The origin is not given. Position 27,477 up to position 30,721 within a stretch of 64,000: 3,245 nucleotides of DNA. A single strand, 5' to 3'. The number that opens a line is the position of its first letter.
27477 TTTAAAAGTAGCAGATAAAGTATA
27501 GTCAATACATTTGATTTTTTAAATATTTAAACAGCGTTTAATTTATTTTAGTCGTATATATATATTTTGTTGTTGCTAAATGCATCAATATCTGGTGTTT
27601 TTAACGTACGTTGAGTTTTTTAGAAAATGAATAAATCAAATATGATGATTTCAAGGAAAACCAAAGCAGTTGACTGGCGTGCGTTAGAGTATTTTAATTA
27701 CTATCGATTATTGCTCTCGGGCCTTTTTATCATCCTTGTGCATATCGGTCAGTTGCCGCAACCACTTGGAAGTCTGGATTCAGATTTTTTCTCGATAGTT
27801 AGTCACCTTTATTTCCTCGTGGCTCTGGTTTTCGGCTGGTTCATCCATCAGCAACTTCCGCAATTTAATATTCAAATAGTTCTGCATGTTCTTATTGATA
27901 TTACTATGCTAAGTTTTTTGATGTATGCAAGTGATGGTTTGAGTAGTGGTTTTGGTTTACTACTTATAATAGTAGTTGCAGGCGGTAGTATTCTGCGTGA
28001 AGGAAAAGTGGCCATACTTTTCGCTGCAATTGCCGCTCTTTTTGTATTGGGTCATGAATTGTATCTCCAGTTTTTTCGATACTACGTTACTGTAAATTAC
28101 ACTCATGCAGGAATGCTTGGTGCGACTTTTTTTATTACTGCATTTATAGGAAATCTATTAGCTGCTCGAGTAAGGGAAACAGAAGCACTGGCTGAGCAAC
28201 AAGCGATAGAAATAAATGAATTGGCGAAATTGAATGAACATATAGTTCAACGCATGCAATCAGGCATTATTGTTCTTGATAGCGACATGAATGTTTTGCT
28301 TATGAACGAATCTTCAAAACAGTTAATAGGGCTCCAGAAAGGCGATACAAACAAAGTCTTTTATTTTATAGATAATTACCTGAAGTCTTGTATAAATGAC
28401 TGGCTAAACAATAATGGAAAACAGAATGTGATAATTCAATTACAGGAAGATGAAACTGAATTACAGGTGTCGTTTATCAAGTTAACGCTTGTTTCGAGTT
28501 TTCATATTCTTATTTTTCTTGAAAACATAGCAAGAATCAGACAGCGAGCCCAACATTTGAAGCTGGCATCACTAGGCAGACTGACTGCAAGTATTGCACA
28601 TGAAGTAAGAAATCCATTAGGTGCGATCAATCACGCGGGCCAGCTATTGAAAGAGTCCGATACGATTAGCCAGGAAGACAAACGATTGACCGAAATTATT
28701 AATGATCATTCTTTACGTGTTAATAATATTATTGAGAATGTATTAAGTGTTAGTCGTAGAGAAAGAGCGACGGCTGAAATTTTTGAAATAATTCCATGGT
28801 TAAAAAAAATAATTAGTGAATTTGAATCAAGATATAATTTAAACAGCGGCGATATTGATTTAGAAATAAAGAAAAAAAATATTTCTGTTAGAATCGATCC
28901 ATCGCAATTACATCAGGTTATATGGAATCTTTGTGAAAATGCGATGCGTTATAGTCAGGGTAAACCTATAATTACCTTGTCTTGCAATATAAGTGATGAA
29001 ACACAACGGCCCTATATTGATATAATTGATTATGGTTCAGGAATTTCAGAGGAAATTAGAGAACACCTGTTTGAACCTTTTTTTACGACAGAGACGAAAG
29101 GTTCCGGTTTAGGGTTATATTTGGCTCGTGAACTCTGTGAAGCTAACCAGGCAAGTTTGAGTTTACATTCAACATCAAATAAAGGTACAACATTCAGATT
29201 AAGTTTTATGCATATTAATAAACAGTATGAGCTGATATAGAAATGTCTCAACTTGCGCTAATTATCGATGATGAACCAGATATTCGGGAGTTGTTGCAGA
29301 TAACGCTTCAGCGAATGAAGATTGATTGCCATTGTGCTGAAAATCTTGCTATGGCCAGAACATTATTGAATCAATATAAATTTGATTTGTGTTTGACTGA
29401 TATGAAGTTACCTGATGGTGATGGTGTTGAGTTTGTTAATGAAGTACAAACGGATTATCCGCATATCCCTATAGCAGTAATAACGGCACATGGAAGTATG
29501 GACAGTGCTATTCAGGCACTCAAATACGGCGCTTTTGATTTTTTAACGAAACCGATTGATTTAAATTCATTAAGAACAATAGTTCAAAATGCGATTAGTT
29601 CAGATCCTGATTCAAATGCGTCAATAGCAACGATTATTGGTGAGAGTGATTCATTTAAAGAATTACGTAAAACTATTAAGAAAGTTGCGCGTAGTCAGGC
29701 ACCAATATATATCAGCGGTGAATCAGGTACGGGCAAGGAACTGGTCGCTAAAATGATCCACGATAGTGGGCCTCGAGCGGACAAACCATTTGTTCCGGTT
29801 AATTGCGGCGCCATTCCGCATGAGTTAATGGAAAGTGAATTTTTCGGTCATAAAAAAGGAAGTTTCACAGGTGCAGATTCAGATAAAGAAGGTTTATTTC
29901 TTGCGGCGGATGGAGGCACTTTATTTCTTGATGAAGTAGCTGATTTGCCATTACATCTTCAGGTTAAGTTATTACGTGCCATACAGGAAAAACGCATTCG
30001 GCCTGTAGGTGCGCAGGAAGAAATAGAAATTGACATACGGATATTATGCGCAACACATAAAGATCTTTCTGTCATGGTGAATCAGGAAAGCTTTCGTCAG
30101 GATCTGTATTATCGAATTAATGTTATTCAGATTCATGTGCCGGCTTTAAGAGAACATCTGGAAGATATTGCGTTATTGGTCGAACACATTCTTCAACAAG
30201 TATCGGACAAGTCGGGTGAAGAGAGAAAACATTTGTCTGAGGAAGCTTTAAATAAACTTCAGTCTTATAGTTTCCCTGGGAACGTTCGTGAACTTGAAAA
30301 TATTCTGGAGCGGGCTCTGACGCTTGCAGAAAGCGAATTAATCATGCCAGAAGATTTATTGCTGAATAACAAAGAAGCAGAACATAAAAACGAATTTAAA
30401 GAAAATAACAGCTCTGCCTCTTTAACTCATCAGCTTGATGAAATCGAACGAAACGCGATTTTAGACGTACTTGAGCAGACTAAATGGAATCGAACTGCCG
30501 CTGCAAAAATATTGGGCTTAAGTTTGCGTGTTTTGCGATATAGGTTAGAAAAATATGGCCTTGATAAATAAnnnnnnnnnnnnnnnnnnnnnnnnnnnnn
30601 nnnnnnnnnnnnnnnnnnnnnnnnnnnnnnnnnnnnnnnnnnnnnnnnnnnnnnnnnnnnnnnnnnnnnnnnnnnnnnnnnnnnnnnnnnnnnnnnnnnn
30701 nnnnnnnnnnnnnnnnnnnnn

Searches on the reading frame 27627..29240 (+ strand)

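Call 8: search_protein_families(library=pfam, proteins=[window:27627-29240:+])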
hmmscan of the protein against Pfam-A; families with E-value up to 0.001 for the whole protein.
window:27627-29240:+ (537 aa): 3 families
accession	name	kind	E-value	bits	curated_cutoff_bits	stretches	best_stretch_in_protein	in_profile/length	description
PF25323.1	6TM_PilS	-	2.4e-34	119.1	27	1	13-189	5-189/189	PilS-like transmembrane domain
PF02518.31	HATPase_c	-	1.2e-22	80.9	26.4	1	424-527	2-107/111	Histidine kinase-, DNA gyrase B-, and HSP90-like ATPase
PF00512.31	HisKA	-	3e-12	46.8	26.9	1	316-379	2-64/66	His Kinase A (phospho-acceptor) domain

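Call 59: search_protein_families(library=ncbifam, proteins=[window:27627-29240:+], max_evalue=0.00001)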
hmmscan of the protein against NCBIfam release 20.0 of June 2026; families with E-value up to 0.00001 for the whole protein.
window:27627-29240:+ (537 aa): 74 families (the best 25 are shown)
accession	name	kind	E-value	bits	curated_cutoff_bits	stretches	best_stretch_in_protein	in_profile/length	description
NF008468.0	PRK11360.1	equivalog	3.9e-52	177.4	646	1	193-528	260-607/616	two-component system sensor histidine kinase AtoS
NF046044.1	PnpS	equivalog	1.3e-38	133.1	400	1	178-527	32-389/390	two-component system histidine kinase PnpS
TIGR02966.1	phoR_proteo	equivalog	7.1e-37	127.2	334.2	1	204-527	9-333/333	phosphate regulon sensor histidine kinase PhoR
NF033092.0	HK_WalK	equivalog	2.1e-32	112.5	725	1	175-526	233-591/594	cell wall metabolism sensor histidine kinase WalK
NF053867.1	SprKinKinDBac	equivalog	2.5e-32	112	775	1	214-525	183-493/500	sporulation kinase KinD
NF007688.0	PRK10364.1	equivalog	1.6e-31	109.5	479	1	298-527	217-449/460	two-component system sensor histidine kinase ZraS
NF010411.0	PRK13837.1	equivalog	1.8e-30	105.7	647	1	312-527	446-673/828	two-component system VirA-like sensor kinase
NF047466.1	hybrid_RR_LvrB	exception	7.6e-30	104.3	500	1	306-526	142-373/377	hybrid histidine kinase/response regulator LvrB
NF008312.0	PRK11100.1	equivalog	5.2e-29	101.4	356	1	321-527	261-472/477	two-component system sensor histidine kinase CreC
TIGR02956.1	TMAO_torS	equivalog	1.9e-25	89.2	676.5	1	320-527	468-680/967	TMAO reductase system sensor histidine kinase/response regulator TorS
NF047497.1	HK_LIC_12097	equivalog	4.3e-25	88.2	500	1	265-527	94-364/367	LIC_12097 family sensor histidine kinase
NF006800.0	PRK09303.1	equivalog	4.3e-24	85.2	342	1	252-526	92-374/383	histidine kinase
NF041735.1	hist_kin_RppB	equivalog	7.9e-24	84.2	400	1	318-526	218-436/438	two-component system sensor histidine kinase RppB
TIGR02916.1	PEP_his_kin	equivalog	8.4e-24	84.1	300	1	306-525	465-676/679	XrtA/PEP-CTERM system histidine kinase PrsK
NF033091.0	HK_VanS_ACDEFG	equivalog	1.9e-23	83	400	1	319-525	77-290/293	vancomycin resistance histidine kinase VanS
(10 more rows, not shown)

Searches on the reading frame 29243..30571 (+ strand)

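Call 8: search_protein_families(library=pfam, proteins=[window:29243-30571:+])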
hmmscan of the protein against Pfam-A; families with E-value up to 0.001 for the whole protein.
window:29243-30571:+ (442 aa): 6 families
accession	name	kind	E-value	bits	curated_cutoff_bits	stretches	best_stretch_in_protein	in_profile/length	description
PF00158.32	Sigma54_activat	-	3.6e-71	238.7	20.2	1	131-298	1-168/168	Sigma-54 interaction domain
PF00072.30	Response_reg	-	1.2e-28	99.9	30.2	1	6-114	2-110/111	Response regulator receiver domain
PF14532.12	Sigma54_activ_2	-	4e-25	89.1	25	1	132-302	1-138/138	Sigma-54 interaction domain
PF25601.1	AAA_lid_14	-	1.7e-22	79.5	27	1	303-383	1-81/87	AAA+ ATPase lid domain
PF02954.25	HTH_8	-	9.3e-15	54.5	22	1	398-438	2-42/42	Bacterial regulatory protein, Fis family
PF18024.7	HTH_50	-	0.00066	19.8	27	0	393-440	3-49/50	Helix-turn-helix domain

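Call 59: search_protein_families(library=ncbifam, proteins=[window:29243-30571:+], max_evalue=0.00001)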
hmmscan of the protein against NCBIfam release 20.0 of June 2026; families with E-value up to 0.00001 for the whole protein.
window:29243-30571:+ (442 aa): 95 families (the best 25 are shown)
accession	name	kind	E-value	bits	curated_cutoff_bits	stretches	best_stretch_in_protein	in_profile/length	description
NF008469.0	PRK11361.1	equivalog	4.1e-122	408.2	714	1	4-441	6-457/461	acetoacetate metabolism transcriptional regulator AtoC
TIGR01818.1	ntrC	equivalog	2.5e-119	399.1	558.6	1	6-426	2-451/463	nitrogen regulation protein NR(I)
NF011695.0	PRK15115.1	equivalog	6.4e-114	381.1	763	1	6-426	10-424/445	two-component system response regulator GlrR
TIGR02915.1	PEP_resp_reg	equivalog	3.5e-110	368.9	502.6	1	6-440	2-444/445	PEP-CTERM-box response regulator transcription factor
NF007689.0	PRK10365.1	equivalog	8.1e-107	357.7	760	1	6-433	9-437/441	sigma-54-dependent response regulator transcription factor ZraR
NF038308.1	RNA_repair_RtcR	equivalog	7.2e-104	348.5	650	1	123-439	174-517/530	RNA repair transcriptional activator RtcR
NF041552.1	TF_PrdR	equivalog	1.1e-103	347.6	795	1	124-439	262-577/577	sigma-54 dependent transcriptional regulator PrdR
NF050807.1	TransRegFlbDCaul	equivalog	1.7e-101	340.3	750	1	20-438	19-438/454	sigma-54-dependent transcriptional regulator FlbD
NF041946.1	LuxO_transreg_Vib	equivalog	4.4e-101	339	800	1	9-396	3-399/463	quorum-sensing sigma-54 dependent transcriptional regulator LuxO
TIGR01817.1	nifA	equivalog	4.6e-101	339.2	528.85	1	116-440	183-529/534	nif-specific transcriptional activator NifA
NF008176.1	PRK10923.1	equivalog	3e-98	329.5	620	1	6-411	7-423/469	nitrogen regulation protein NR(I)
NF051870.1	NAssimRespRegNtrX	equivalog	5.6e-97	325.5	600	1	6-439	5-451/452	nitrogen assimilation response regulator NtrX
NF003451.0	PRK05022.1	equivalog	1.1e-95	321.3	476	1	120-428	181-498/512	nitric oxide reductase transcriptional regulator NorR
NF049963.1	RespRegFlgRCampy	domain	4.6e-95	319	750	1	7-439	5-428/429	fla regulon two-component system response regulator FlgR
TIGR02329.1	propionate_PrpR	equivalog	9.1e-84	281.9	499.2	1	113-436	196-525/526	propionate catabolism operon regulatory protein PrpR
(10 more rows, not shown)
